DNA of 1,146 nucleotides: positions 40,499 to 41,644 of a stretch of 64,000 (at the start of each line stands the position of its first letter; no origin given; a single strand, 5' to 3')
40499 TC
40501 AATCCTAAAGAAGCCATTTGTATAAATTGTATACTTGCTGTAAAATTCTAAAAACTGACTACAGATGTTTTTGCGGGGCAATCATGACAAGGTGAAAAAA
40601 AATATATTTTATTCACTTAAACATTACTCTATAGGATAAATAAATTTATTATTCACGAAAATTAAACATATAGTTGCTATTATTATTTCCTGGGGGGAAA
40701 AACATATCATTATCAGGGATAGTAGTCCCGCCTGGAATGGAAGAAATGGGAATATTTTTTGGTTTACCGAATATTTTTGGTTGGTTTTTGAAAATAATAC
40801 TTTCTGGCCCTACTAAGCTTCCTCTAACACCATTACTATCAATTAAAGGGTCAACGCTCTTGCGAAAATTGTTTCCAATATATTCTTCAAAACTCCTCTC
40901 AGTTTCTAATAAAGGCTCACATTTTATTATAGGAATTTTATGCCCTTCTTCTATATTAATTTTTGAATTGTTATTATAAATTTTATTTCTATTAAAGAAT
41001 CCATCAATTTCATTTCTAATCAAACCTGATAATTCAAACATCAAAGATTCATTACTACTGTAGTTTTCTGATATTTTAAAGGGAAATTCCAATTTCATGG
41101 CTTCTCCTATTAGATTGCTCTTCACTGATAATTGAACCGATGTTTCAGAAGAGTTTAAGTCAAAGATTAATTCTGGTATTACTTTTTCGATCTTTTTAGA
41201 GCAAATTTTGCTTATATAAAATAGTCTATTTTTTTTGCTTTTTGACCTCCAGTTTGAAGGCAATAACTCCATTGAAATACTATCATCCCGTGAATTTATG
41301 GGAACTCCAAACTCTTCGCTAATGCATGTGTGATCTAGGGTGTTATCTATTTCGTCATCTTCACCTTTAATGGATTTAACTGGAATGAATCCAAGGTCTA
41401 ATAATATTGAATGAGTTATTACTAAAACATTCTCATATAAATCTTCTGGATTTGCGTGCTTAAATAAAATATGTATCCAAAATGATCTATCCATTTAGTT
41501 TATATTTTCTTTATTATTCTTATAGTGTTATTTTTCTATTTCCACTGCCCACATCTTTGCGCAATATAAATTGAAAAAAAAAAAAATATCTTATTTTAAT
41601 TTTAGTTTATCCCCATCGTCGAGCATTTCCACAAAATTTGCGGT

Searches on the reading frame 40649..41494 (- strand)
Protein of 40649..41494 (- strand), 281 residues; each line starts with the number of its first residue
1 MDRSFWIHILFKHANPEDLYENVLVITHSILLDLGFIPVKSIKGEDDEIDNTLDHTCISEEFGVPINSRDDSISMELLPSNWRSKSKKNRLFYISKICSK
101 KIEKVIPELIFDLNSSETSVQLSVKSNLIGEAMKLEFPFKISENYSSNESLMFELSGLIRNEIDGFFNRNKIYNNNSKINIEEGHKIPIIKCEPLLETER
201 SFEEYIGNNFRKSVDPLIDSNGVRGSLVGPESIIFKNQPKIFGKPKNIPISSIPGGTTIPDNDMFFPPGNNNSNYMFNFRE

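Call 23: search_protein_families(library=pfam, proteins=[window:40649-41494:-], max_evalue=0.01)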
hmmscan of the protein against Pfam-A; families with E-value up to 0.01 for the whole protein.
window:40649-41494:- (281 aa): 1 family
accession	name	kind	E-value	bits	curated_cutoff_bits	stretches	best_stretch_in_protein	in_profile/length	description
PF11566.13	PI31_Prot_N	-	0.0011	19.1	21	1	20-101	9-71/154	PI31 proteasome regulator N-terminal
